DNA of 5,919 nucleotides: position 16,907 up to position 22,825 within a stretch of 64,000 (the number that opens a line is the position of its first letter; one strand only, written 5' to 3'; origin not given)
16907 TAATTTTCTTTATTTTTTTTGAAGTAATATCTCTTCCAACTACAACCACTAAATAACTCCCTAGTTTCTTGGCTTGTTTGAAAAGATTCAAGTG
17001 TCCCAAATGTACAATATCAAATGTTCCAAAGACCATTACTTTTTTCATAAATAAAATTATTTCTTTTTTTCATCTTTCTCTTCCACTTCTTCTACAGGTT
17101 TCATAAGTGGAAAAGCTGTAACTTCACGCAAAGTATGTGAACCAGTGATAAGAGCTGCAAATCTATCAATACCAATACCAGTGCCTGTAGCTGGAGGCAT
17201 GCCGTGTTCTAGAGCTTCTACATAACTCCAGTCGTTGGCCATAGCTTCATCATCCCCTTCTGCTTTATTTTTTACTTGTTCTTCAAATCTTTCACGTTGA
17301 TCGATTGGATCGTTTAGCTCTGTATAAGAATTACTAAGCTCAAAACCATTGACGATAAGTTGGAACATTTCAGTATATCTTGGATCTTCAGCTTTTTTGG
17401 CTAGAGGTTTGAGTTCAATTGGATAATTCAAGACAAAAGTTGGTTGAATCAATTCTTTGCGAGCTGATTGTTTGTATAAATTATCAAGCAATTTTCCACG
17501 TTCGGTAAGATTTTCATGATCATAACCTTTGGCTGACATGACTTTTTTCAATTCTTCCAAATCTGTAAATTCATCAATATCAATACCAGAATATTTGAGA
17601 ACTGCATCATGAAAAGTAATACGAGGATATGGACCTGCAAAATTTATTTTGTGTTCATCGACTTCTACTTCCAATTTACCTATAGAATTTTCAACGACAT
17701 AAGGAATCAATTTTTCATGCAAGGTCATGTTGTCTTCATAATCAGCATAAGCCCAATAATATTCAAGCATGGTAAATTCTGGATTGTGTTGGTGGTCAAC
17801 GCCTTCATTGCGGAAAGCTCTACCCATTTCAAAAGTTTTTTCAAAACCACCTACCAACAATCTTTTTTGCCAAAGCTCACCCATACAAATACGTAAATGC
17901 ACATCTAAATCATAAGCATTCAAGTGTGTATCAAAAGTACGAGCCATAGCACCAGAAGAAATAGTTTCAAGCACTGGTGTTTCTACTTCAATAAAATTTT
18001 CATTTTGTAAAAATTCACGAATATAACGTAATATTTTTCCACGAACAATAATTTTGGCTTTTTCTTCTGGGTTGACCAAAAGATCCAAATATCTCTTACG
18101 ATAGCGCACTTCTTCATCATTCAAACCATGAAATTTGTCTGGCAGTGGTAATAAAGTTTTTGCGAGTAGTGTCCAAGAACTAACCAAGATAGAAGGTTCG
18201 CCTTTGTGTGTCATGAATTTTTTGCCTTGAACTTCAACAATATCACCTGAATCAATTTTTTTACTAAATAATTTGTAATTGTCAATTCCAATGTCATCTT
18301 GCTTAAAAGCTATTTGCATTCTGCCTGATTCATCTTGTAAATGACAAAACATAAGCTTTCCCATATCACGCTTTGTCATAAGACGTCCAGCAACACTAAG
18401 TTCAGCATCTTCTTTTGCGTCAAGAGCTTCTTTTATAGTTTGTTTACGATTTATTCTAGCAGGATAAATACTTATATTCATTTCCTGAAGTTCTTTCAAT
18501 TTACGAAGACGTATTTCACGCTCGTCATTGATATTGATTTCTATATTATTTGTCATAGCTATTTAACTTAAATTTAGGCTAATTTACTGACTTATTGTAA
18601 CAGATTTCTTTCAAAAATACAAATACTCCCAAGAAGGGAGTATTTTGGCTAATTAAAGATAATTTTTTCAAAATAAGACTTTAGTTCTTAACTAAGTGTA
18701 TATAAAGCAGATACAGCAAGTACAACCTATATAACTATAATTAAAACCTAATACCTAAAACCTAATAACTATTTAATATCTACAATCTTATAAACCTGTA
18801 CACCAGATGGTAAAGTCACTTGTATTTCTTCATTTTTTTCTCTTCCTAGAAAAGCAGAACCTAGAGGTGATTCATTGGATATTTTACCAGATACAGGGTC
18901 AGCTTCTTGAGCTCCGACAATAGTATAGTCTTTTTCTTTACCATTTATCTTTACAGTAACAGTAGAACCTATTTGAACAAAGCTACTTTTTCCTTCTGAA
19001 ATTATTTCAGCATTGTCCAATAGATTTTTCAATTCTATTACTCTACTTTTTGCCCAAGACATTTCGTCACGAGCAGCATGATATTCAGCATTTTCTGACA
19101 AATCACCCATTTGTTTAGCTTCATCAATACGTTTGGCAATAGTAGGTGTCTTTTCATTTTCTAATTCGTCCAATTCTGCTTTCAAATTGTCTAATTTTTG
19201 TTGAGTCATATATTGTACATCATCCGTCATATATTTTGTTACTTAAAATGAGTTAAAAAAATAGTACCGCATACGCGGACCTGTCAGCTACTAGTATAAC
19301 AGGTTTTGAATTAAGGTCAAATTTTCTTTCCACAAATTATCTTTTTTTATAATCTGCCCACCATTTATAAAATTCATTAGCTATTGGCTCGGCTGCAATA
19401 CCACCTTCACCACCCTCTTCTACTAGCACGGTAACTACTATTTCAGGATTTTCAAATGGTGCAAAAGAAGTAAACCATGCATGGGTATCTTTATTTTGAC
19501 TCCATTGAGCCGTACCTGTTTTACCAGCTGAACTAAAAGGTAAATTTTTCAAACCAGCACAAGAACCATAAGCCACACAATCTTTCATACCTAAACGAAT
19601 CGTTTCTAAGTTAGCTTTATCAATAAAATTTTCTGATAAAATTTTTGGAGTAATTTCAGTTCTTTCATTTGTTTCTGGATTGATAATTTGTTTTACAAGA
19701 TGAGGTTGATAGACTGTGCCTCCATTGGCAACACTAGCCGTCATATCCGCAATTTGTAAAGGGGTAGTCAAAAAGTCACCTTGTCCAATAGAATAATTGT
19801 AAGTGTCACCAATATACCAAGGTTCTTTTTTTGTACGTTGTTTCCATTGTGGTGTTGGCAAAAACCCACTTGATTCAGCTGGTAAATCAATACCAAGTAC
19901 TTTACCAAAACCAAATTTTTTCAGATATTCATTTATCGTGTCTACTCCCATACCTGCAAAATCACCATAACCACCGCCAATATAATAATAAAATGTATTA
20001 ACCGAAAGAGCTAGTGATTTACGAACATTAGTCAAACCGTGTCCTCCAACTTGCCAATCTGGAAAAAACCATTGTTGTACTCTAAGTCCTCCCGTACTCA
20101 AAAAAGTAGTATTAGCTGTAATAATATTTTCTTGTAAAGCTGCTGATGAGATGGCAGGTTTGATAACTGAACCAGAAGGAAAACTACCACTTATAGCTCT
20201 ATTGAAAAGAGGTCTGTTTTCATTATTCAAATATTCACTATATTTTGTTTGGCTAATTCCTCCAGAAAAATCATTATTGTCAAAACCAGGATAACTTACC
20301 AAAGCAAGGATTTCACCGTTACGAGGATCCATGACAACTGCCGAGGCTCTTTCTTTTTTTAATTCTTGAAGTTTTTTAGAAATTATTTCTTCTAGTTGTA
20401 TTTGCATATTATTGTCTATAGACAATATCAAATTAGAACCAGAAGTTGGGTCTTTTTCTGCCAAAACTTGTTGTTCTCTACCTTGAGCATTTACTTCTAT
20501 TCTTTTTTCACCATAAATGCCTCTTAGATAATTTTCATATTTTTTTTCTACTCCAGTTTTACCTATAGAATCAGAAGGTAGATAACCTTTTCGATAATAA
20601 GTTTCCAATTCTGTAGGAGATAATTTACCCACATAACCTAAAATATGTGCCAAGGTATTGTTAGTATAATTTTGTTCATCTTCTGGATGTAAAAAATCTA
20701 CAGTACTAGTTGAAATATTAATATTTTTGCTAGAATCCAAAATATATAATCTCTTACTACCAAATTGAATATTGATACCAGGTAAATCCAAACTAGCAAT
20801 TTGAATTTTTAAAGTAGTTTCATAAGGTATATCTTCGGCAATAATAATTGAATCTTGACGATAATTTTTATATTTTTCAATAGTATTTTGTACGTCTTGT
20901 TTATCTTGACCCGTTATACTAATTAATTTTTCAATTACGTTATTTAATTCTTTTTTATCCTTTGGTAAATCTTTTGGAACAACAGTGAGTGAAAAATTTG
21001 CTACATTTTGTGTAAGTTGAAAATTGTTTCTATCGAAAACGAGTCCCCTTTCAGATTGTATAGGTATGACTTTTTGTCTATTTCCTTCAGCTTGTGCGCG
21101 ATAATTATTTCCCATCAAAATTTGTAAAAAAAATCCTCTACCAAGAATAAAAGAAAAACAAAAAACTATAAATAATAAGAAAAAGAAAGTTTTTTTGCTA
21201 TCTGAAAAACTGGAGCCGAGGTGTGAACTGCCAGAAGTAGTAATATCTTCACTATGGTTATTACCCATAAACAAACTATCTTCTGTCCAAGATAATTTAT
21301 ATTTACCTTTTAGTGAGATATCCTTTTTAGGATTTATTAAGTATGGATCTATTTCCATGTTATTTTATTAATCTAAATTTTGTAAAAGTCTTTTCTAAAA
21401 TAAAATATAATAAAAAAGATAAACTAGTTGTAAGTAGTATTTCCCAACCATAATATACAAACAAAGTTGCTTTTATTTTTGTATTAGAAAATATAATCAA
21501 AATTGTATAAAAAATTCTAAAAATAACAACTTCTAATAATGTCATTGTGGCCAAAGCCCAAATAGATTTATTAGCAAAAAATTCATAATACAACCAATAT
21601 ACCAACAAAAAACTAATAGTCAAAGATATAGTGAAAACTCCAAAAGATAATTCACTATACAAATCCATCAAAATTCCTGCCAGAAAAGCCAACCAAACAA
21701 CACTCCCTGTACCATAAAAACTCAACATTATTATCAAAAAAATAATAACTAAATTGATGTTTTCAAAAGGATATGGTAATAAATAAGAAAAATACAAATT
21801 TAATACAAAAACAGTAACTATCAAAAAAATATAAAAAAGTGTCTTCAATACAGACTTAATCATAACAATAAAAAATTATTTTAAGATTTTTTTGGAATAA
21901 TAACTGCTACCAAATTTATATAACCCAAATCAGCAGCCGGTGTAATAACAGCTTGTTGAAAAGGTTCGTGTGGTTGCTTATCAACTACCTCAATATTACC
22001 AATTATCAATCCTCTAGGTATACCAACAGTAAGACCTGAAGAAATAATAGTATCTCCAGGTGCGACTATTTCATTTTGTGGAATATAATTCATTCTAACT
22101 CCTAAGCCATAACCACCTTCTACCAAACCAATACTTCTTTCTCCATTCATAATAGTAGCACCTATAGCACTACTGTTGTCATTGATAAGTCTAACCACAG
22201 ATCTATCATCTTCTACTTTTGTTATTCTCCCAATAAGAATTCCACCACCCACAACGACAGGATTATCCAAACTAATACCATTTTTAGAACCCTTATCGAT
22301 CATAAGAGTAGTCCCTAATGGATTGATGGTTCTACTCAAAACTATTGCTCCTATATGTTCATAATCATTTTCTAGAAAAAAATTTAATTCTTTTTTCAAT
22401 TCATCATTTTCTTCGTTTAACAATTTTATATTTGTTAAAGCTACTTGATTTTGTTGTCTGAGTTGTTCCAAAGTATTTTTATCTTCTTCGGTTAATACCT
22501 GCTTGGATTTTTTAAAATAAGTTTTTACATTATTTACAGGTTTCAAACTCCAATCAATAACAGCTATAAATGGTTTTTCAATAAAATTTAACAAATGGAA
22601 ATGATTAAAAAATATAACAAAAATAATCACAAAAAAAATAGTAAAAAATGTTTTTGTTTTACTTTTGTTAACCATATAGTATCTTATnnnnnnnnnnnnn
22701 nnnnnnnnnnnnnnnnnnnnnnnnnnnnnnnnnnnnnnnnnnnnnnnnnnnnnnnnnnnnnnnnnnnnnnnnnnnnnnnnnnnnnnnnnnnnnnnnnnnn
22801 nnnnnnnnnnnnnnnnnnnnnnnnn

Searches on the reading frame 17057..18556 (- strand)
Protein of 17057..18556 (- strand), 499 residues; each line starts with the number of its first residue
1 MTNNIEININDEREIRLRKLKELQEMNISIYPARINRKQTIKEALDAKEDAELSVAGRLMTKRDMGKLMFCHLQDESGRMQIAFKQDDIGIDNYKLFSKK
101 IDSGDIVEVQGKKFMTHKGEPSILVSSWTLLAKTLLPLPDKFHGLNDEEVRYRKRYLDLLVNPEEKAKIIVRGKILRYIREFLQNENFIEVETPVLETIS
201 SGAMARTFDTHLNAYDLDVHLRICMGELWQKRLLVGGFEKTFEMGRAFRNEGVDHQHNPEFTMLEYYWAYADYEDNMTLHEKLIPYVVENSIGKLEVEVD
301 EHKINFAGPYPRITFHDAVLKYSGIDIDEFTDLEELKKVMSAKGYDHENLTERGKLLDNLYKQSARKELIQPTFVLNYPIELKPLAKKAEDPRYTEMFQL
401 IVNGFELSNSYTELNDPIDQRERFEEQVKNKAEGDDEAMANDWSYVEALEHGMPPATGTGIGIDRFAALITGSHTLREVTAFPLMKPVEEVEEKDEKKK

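Call 44: search_protein_families(library=pfam, proteins=[window:17057-18556:-], max_evalue=0.0001)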
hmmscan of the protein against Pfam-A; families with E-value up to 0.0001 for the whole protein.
window:17057-18556:- (499 aa): 2 families
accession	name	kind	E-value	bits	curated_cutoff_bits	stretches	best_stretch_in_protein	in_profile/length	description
PF00152.25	tRNA-synt_2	-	1.3e-80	271.2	25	1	147-485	1-307/308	tRNA synthetases class II (D, K and N)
PF01336.31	tRNA_anti-codon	-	5.1e-16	58.8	27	1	54-131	2-75/75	OB-fold nucleic acid binding domain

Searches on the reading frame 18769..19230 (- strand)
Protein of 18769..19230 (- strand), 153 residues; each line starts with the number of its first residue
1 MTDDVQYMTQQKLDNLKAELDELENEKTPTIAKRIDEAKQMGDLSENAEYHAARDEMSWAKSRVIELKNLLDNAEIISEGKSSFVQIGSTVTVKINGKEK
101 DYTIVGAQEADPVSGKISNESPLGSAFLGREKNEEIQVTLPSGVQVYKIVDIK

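Call 44: search_protein_families(library=pfam, proteins=[window:18769-19230:-], max_evalue=0.0001)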
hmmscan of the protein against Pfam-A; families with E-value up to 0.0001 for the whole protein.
window:18769-19230:- (153 aa): 2 families
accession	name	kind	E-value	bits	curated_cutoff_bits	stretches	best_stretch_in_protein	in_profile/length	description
PF01272.25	GreA_GreB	-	4.4e-23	81.5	26.9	1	83-153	4-76/77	Transcription elongation factor, GreA/GreB, C-term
PF03449.20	GreA_GreB_N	-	2.2e-22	79.5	24.5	1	7-76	2-71/71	Transcription elongation factor, N-terminal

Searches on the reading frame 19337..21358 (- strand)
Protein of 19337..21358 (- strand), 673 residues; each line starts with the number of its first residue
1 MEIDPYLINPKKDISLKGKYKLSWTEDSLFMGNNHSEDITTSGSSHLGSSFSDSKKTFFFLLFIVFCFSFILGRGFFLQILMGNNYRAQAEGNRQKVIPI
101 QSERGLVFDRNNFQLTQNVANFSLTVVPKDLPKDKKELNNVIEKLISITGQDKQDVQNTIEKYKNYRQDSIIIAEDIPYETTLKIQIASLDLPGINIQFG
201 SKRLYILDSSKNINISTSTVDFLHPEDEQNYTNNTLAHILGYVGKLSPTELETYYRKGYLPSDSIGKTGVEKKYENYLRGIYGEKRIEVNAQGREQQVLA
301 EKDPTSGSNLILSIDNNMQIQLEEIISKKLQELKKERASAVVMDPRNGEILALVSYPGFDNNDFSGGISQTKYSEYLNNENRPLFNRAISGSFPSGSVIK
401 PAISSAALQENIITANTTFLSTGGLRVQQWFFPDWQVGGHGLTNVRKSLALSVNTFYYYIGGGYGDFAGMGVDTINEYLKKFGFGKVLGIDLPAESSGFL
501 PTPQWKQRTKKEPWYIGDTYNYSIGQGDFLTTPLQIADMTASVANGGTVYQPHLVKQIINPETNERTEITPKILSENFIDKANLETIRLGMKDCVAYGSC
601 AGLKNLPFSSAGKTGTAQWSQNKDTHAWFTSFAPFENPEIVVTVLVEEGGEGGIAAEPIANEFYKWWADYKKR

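Call 44: search_protein_families(library=pfam, proteins=[window:19337-21358:-], max_evalue=0.0001)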
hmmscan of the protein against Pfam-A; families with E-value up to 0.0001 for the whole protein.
window:19337-21358:- (673 aa): 2 families
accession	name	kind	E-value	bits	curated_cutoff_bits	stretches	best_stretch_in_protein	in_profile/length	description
PF00905.27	Transpeptidase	-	3.4e-62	210.8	22.1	1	339-664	2-298/299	Penicillin binding protein transpeptidase domain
PF03717.20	PBP_dimer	-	7.2e-37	128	24.4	2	226-297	105-177/180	Penicillin-binding Protein dimerisation domain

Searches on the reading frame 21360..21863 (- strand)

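Call 44: search_protein_families(library=pfam, proteins=[window:21360-21863:-], max_evalue=0.0001)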
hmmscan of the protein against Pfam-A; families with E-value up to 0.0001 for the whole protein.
window:21360-21863:- (167 aa): 1 family
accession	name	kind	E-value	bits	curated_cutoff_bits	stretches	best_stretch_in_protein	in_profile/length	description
PF04093.17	MreD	-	6e-07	30.1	24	1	11-161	5-156/158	rod shape-determining protein MreD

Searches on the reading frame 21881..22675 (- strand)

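Call 44: search_protein_families(library=pfam, proteins=[window:21881-22675:-], max_evalue=0.0001)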
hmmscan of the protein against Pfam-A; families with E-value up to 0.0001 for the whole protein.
window:21881-22675:- (264 aa): 1 family
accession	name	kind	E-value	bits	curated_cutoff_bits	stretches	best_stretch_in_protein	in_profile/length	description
PF04085.20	MreC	-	1.2e-33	116.4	28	1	112-259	1-146/147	Rod shape-determining protein MreC, barrel core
